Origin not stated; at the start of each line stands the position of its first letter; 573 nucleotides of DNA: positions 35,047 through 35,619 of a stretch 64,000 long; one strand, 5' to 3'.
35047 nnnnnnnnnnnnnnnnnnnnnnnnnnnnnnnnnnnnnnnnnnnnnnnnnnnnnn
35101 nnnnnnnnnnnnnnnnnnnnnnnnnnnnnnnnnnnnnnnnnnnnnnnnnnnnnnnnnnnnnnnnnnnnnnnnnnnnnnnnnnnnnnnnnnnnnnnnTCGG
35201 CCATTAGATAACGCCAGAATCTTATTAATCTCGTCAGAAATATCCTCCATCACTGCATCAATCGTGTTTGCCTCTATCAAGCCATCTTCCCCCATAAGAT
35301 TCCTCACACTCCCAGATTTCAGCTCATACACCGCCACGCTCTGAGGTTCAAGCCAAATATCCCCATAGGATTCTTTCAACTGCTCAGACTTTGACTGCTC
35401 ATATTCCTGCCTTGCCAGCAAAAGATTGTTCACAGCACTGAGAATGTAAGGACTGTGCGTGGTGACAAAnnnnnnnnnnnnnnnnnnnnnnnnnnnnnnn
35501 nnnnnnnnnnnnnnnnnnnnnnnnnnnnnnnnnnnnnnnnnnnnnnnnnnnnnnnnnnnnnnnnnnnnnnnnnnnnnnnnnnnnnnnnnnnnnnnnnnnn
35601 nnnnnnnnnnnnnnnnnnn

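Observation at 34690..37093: Low-GC, unskewed island with a three-gene module (3-TM protein, ABC-type AAA ATPase, small split ORF): candidate uncharacterised defence/abortive-infection-like system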

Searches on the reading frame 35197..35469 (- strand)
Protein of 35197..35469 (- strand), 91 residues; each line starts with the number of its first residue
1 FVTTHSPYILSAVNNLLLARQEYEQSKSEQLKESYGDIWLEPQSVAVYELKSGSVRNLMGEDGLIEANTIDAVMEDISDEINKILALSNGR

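Call 9: search_protein_families(library=padloc, proteins=[window:35197-35469:-], max_evalue=1)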
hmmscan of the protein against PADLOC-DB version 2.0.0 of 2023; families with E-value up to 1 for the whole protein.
seq(91 aa): 10 families
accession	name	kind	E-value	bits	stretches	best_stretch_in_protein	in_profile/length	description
PDLC04033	PD-T4-4_A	-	5.1e-07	27.2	1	1-84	361-454/460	-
PDLC04032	PD-T4-4_A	-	2.9e-06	24.5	1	2-85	383-466/474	-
PDLC04562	PDC-M29A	-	8.3e-06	23.3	1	2-87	310-406/410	-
PDLC04664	PDC-M47A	-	0.00011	19.3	1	1-55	357-412/461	-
PDLC00289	PtuA1|PtuA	-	0.0037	14.4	1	2-36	284-324/404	AAA ATPase domain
PDLC00271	PtuA1|PtuA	-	0.0087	13.6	1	1-36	313-347/421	AAA ATPase domain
PDLC00268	PtuA1|PtuA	-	0.0096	13.4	1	2-17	303-318/411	AAA ATPase domain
PDLC00297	PtuA1|PtuA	-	0.021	12.4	1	2-32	186-212/294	AAA ATPase domain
PDLC00278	PtuA1|PtuA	-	0.023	12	1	2-38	323-362/436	AAA ATPase domain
PDLC00267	PtuA1|PtuA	-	0.027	11.6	1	2-39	321-361/438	AAA ATPase domain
